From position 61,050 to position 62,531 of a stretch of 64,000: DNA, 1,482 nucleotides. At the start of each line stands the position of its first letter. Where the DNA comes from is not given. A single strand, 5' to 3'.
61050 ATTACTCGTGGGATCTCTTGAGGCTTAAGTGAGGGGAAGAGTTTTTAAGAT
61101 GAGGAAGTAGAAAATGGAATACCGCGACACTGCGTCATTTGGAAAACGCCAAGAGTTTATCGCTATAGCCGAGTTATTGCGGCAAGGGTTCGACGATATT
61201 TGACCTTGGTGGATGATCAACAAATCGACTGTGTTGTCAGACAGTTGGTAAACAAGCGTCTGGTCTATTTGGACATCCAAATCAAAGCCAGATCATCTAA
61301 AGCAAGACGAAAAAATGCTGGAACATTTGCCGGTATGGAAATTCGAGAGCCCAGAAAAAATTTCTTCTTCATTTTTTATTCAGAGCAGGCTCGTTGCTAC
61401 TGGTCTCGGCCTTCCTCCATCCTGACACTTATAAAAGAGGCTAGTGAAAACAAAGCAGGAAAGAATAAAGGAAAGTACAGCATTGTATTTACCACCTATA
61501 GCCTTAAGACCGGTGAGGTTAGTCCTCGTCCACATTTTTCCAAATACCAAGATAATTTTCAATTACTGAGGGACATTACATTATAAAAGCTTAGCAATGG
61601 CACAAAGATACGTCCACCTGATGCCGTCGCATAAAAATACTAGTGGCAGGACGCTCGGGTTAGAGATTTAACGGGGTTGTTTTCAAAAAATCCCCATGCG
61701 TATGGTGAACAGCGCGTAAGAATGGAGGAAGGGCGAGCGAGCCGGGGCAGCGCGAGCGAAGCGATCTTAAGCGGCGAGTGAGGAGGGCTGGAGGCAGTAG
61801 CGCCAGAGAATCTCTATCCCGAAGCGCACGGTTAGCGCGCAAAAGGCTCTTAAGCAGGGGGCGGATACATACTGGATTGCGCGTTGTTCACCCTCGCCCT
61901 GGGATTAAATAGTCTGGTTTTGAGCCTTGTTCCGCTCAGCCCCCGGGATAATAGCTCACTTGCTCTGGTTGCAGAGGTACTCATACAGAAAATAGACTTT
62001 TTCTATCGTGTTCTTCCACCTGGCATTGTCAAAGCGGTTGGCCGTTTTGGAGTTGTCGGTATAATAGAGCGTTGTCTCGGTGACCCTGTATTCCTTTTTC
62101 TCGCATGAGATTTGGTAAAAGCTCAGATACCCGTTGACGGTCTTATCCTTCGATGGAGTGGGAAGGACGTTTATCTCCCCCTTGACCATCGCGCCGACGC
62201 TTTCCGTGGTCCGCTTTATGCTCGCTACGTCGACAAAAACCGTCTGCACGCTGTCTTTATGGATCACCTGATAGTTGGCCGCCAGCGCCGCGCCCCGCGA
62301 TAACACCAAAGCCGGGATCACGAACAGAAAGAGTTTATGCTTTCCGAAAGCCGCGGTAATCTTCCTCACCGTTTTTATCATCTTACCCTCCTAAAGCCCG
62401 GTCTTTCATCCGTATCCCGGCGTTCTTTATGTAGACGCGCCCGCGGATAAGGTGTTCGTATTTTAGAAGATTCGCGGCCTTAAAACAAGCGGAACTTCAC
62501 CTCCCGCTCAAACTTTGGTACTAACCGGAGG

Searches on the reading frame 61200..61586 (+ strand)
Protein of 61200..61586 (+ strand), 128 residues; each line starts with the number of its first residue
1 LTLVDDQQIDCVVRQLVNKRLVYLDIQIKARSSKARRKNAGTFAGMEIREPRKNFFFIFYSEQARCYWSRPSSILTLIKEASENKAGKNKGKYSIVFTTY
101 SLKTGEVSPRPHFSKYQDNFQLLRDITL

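Call 37: search_protein_families(library=pfam, proteins=[window:61200-61586:+], max_evalue=0.01)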
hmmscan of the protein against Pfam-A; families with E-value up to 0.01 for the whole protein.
window:61200-61586:+ (128 aa): 0 families

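Call 46: search_protein_families(library=ncbifam, proteins=[window:61200-61586:+], max_evalue=0.1)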
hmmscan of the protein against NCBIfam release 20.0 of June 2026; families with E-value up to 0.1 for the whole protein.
window:61200-61586:+ (128 aa): 0 families

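Call 68: search_protein_families(library=pfam, proteins=[window:61200-61586:+], max_evalue=1)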
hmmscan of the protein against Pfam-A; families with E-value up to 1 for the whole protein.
window:61200-61586:+ (128 aa): 3 families
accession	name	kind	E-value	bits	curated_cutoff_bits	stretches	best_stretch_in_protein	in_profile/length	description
PF14280.11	DUF4365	-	0.016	15.7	24.3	1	5-54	26-67/139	Domain of unknown function (DUF4365)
PF06484.17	Ten_N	-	0.084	13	27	1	61-112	130-181/367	Teneurin Intracellular Region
PF23521.1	YKL023C-A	-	0.15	12.4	27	1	50-108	2-62/75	YKL023C-A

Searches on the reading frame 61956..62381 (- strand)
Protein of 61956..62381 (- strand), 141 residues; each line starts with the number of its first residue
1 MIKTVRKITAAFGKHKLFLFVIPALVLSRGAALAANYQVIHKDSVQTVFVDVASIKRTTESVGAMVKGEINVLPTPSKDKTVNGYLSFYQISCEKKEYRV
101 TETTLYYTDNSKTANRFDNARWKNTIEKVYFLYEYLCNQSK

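Call 9: search_protein_families(library=pfam, proteins=[window:61956-62381:-])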
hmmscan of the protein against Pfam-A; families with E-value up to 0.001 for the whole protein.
window:61956-62381:- (141 aa): 1 family
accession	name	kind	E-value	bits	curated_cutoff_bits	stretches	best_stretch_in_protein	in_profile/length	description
PF16747.10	Adhesin_E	-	6.1e-06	26.9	23.7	1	39-111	3-76/109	Surface-adhesin protein E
